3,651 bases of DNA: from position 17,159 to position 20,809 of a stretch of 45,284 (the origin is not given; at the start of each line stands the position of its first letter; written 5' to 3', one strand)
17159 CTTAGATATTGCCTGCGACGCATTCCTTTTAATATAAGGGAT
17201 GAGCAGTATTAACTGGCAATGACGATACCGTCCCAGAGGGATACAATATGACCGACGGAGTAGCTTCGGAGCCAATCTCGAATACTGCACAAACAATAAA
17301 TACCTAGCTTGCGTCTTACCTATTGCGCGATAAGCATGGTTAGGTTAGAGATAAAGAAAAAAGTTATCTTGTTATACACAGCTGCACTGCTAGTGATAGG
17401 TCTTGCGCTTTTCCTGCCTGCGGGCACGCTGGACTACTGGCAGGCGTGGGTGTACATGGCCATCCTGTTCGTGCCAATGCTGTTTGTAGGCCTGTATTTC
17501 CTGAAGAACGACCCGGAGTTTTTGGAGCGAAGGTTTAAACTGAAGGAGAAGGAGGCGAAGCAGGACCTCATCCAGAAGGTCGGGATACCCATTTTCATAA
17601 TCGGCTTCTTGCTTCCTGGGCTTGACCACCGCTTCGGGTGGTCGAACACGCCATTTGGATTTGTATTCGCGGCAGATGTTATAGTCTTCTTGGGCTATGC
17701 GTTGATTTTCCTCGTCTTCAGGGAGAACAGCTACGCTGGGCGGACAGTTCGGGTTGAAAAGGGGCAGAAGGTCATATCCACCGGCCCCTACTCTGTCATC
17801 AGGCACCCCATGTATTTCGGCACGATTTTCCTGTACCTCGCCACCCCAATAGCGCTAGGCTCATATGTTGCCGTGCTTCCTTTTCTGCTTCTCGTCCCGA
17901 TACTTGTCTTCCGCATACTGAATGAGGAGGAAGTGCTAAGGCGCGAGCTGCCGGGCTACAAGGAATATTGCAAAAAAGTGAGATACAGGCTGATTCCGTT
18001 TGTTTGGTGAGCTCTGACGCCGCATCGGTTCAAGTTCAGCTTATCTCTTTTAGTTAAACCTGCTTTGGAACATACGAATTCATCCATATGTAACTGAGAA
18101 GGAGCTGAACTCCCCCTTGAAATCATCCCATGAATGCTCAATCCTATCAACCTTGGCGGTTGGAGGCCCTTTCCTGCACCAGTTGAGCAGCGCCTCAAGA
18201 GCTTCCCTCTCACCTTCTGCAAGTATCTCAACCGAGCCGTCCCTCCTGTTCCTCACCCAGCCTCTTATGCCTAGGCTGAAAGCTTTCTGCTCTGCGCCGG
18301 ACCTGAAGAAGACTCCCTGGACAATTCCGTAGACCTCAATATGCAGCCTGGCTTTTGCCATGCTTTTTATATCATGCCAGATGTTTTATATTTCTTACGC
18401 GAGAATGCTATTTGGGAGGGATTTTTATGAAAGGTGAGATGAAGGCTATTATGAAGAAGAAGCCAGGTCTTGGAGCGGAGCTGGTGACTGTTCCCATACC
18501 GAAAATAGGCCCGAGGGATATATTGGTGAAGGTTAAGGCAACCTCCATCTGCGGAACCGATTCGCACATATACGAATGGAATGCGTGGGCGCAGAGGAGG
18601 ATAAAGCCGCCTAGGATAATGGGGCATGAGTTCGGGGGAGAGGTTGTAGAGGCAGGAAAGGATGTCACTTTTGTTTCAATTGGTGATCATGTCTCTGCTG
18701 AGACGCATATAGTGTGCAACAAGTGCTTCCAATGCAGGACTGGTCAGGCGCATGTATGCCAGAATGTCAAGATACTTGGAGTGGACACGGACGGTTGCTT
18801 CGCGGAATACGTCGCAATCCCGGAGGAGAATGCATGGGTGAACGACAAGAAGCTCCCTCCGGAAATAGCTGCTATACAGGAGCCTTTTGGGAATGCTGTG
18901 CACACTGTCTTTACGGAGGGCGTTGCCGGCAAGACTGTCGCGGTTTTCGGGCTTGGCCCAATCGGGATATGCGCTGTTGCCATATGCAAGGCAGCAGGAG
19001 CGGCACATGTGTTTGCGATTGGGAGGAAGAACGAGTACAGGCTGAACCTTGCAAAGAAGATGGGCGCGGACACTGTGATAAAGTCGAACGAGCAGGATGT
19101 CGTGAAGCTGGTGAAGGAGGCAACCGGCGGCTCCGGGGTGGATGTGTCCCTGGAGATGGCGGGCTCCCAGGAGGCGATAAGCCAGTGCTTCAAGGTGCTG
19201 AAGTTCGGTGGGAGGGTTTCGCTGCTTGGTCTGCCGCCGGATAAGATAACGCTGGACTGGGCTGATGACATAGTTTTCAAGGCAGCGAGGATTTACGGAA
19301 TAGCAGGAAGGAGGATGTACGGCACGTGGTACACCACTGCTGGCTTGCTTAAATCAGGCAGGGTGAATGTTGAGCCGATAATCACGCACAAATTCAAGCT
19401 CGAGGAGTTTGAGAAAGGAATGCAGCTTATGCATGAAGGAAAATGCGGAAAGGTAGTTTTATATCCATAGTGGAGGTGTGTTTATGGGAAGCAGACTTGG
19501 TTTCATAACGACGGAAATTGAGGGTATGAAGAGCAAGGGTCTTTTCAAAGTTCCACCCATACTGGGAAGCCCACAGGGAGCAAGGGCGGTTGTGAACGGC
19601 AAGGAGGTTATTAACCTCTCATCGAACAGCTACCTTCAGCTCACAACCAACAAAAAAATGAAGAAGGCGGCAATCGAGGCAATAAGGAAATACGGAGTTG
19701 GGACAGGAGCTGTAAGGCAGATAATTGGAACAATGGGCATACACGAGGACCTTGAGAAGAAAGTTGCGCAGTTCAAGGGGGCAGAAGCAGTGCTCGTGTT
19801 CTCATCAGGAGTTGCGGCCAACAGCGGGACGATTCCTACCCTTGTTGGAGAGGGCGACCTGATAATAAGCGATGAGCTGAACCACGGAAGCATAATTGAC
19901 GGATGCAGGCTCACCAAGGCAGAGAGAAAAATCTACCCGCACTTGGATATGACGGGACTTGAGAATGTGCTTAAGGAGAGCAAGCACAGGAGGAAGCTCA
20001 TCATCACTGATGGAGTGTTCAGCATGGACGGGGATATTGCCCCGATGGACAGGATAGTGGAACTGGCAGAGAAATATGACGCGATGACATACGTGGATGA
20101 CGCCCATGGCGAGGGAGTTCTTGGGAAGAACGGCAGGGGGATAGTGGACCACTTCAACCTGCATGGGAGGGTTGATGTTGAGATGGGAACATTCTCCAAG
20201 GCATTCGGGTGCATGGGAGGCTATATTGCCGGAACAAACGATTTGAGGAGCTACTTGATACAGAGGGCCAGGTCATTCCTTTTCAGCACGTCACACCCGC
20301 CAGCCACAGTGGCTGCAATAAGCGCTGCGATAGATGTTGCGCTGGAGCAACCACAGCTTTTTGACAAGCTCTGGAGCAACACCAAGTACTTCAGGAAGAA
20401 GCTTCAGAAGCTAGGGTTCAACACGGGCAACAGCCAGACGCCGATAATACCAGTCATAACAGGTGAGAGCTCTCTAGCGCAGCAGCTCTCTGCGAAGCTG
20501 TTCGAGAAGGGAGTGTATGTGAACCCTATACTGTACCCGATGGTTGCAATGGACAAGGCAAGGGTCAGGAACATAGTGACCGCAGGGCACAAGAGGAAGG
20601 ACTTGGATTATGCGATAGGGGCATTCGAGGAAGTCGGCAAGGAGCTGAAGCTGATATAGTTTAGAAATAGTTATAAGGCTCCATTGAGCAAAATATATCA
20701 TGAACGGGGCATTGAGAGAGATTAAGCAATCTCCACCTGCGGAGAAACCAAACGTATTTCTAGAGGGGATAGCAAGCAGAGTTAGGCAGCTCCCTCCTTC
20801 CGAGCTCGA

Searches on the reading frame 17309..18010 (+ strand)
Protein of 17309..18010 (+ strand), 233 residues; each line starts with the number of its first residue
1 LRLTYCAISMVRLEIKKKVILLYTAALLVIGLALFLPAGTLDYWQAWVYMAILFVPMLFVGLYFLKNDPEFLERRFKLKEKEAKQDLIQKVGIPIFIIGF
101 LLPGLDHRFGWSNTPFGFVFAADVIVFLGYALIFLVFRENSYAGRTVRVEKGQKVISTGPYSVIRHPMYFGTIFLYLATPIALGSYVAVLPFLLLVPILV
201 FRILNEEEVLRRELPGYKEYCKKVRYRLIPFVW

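Call 8: search_protein_families(library=pfam, max_evalue=0.001, proteins=[window:17309-18010:+])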
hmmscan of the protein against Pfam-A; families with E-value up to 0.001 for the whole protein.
window:17309-18010:+ (233 aa): 3 families
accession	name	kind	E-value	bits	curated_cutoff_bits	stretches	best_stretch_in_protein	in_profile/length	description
PF04191.18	PEMT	-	4.6e-11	43.5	25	1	120-212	4-100/105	Phospholipid methyltransferase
PF04140.19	ICMT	-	1.3e-08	35.5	24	1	126-210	6-93/95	Isoprenylcysteine carboxyl methyltransferase (ICMT) family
PF01222.22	ERG4_ERG24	-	2.3e-06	27.1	27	1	145-233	341-432/432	Ergosterol biosynthesis ERG4/ERG24 family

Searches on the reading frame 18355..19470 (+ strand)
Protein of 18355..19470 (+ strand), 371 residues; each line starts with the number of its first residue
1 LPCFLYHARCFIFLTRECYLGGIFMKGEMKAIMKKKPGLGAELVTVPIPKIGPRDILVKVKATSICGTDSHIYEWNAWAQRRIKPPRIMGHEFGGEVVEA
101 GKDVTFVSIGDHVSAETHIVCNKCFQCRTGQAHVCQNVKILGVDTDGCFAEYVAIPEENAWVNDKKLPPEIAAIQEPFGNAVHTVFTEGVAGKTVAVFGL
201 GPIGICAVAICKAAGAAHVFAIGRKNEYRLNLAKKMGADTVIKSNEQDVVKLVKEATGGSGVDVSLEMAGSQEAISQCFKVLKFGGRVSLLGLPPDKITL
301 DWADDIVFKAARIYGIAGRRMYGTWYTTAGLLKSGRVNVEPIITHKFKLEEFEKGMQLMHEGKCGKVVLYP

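Call 8: search_protein_families(library=pfam, max_evalue=0.001, proteins=[window:18355-19470:+])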
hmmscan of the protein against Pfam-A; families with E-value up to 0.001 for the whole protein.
window:18355-19470:+ (371 aa): 4 families
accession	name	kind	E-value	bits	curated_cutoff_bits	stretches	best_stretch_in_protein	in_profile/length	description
PF00107.32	ADH_zinc_N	-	2.4e-30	105.6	31.8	1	202-331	1-126/129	Zinc-binding dehydrogenase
PF08240.17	ADH_N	-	8.1e-29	100.4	23.5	1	52-160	1-99/104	Alcohol dehydrogenase GroES-like domain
PF13602.12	ADH_zinc_N_2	-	4.4e-12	47.5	27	1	236-369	1-134/134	Zinc-binding dehydrogenase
PF16912.11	Glu_dehyd_C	-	2.5e-08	34.1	34.9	1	193-356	32-198/211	Glucose dehydrogenase C-terminus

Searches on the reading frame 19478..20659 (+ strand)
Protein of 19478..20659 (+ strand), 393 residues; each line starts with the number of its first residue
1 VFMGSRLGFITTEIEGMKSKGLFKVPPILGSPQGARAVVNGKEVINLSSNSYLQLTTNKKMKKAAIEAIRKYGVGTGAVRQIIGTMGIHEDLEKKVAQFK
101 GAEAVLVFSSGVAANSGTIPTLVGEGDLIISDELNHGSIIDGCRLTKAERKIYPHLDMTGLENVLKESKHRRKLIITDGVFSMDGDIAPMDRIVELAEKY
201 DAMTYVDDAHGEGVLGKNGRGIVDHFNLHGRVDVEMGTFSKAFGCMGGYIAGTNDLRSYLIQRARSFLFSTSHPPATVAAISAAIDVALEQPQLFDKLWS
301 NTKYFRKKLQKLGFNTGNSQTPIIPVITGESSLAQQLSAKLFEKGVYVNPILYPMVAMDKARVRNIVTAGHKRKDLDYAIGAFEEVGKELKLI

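Call 8: search_protein_families(library=pfam, max_evalue=0.001, proteins=[window:19478-20659:+])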
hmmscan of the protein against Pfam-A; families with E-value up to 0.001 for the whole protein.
window:19478-20659:+ (393 aa): 4 families
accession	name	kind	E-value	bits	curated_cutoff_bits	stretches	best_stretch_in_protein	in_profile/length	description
PF00155.27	Aminotran_1_2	-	5.9e-69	233.4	19.7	1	43-382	2-360/361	Aminotransferase class I and II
PF01053.26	Cys_Met_Meta_PP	-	3.2e-10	39.5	27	1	89-215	54-181/381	Cys/Met metabolism PLP-dependent enzyme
PF01212.27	Beta_elim_lyase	-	9.8e-06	25.5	27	1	91-358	36-247/288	Beta-eliminating lyase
PF00266.25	Aminotran_5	-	4.5e-05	23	21.5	1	85-209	41-177/371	Aminotransferase class-V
